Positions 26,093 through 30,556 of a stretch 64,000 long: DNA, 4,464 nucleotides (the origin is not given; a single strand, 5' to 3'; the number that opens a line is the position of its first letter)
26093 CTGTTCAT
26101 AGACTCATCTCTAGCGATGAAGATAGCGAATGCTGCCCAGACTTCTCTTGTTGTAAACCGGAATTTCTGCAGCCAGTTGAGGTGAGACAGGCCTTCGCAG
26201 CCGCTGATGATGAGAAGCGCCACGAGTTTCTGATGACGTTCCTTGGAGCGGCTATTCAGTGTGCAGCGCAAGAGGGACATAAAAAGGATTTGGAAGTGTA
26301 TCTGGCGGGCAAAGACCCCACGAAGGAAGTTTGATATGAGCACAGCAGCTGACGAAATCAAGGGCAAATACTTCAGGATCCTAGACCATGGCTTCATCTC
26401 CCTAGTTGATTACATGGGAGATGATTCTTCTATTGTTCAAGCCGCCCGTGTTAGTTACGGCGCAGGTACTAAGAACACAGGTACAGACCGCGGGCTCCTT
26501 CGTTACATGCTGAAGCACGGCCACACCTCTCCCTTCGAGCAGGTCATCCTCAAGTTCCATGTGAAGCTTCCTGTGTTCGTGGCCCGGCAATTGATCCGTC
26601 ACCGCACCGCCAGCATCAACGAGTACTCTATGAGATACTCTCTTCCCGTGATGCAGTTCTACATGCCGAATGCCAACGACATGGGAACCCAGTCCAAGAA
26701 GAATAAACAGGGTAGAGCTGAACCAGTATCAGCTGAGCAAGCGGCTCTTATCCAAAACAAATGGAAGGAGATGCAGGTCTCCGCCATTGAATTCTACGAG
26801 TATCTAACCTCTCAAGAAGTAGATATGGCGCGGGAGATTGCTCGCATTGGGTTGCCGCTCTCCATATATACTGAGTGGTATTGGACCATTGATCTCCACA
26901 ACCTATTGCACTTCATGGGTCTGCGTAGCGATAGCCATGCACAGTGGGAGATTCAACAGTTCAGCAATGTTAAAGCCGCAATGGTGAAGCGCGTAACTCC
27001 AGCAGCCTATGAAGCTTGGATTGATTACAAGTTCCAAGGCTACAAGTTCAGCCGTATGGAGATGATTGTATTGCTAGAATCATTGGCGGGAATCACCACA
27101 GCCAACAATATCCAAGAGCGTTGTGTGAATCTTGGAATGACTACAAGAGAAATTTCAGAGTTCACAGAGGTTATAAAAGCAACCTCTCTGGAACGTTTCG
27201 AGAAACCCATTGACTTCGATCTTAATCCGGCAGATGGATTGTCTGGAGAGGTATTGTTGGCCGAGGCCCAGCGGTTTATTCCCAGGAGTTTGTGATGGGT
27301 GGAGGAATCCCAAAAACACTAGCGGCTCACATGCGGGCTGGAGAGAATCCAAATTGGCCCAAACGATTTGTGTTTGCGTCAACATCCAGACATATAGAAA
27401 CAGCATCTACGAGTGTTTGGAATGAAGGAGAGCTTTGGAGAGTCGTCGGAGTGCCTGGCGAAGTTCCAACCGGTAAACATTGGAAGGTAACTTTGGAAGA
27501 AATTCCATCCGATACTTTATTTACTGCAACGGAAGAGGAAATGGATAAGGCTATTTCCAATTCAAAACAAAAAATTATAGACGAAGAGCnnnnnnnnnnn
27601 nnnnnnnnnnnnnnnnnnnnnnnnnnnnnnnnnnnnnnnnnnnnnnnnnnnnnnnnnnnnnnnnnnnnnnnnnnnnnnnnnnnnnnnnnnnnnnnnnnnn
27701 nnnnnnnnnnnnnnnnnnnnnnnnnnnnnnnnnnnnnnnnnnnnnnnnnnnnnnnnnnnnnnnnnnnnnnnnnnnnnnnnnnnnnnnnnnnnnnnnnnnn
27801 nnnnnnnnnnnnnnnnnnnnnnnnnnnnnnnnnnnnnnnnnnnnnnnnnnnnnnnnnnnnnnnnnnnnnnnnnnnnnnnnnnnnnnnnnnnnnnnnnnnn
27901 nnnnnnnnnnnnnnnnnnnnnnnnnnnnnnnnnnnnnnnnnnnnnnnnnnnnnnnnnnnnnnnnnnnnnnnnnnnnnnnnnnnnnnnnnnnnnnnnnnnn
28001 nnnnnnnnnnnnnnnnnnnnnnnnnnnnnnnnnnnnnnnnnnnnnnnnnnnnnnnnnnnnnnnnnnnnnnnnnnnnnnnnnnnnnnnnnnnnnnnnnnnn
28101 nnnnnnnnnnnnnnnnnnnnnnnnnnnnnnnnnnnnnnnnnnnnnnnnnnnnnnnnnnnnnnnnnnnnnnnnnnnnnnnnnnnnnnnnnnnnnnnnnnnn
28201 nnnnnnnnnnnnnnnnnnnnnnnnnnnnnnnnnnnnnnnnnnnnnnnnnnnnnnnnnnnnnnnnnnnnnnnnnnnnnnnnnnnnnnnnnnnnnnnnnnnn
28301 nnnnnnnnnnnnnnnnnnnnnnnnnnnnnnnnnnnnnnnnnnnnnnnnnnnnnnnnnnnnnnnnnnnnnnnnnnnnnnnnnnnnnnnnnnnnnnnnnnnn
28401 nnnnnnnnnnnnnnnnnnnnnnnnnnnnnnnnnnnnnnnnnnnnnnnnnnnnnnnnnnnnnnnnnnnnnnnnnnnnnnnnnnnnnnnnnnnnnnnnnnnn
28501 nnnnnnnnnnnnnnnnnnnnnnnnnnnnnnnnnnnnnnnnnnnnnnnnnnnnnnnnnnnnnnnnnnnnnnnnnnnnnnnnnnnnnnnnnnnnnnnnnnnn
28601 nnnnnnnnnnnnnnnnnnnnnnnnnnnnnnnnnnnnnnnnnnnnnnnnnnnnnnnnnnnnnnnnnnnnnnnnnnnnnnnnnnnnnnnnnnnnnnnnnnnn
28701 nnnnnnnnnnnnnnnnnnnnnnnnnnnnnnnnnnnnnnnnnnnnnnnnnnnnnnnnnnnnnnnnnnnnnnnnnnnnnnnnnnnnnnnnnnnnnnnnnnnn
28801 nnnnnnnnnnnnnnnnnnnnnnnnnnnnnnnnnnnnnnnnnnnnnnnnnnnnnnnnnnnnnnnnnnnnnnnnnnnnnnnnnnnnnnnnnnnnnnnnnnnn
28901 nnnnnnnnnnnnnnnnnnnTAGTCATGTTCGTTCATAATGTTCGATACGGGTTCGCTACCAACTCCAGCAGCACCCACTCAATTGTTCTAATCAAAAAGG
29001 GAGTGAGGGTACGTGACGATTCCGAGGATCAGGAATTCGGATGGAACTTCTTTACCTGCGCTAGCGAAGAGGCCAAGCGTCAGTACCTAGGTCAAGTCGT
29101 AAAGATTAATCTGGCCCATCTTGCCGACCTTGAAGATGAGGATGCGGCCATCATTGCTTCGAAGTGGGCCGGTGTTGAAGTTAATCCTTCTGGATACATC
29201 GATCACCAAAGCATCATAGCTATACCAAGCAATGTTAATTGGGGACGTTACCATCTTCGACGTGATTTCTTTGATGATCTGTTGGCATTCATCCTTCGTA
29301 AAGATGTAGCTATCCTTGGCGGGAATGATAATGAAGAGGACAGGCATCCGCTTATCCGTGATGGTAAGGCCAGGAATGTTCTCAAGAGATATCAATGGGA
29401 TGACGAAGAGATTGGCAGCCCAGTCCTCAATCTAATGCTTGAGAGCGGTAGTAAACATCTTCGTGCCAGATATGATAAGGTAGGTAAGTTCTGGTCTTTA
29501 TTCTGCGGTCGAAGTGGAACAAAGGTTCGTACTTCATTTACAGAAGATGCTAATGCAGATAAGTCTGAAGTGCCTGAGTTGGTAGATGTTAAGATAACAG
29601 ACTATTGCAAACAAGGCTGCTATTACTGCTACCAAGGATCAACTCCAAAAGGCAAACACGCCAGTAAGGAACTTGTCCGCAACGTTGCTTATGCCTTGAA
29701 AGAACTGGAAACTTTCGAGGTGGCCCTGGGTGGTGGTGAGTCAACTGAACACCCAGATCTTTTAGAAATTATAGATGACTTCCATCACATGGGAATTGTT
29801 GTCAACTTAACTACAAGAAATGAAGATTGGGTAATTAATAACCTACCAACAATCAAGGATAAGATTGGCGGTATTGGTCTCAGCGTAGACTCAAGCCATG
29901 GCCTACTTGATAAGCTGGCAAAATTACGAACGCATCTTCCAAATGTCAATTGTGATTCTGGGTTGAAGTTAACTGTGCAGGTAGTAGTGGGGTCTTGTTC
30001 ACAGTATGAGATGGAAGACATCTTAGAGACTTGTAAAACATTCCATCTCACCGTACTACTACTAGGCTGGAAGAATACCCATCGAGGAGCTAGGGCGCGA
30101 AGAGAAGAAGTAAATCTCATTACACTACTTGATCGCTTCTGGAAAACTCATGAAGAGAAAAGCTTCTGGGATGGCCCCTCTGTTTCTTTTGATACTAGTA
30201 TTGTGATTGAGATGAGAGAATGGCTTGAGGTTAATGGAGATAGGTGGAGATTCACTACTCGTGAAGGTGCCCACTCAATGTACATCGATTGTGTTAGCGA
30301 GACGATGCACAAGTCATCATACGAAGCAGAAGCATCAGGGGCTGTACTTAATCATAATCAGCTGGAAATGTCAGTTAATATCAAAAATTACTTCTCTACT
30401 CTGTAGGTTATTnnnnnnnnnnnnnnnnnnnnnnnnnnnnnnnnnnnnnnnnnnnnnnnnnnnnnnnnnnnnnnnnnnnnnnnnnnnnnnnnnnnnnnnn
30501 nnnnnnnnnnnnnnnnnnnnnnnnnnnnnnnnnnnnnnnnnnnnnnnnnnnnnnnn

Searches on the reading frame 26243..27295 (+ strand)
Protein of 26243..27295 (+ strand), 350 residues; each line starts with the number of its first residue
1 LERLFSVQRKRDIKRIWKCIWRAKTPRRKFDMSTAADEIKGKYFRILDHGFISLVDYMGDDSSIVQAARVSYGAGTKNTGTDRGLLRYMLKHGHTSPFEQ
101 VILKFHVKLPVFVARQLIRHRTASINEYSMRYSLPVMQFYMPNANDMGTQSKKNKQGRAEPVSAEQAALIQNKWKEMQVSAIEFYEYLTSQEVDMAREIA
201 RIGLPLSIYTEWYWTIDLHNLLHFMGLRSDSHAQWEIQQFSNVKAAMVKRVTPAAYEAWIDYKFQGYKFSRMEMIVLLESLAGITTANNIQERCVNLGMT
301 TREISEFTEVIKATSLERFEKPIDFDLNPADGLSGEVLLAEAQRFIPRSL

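Call 8: search_protein_families(library=phrogs, proteins=[window:26243-27295:+], max_evalue=0.001)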
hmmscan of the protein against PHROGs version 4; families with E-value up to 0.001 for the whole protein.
window:26243-27295:+ (350 aa): 5 families
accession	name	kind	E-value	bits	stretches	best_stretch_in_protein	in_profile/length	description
phrog_85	-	DNA, RNA and nucleotide metabolism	3e-59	202.4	1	42-265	372-589/866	thymidylate synthase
phrog_10644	-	DNA, RNA and nucleotide metabolism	2.8e-15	57.8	1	113-261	11-156/160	thymidylate synthase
phrog_28804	-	DNA, RNA and nucleotide metabolism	5.2e-06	27.8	1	195-256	21-82/91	thymidylate synthase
phrog_26005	-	unknown function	1.1e-05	26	1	55-101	15-63/310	-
phrog_22708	-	DNA, RNA and nucleotide metabolism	5e-05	23.8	1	84-143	73-135/242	thymidylate synthase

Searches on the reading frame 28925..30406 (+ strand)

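Call 8: search_protein_families(library=phrogs, proteins=[window:28925-30406:+], max_evalue=0.001)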
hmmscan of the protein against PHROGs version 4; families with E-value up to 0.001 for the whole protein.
window:28925-30406:+ (493 aa): 3 families
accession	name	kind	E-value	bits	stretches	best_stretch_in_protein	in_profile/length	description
phrog_16999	-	other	5.7e-33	115.8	1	213-467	6-271/288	Fe-S oxidoreductase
phrog_13987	-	other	7.4e-07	29.7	1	218-296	15-102/274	radical SAM domain-containing protein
phrog_27238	-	other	0.00019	21.7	1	223-286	28-90/338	radical SAM domain-containing protein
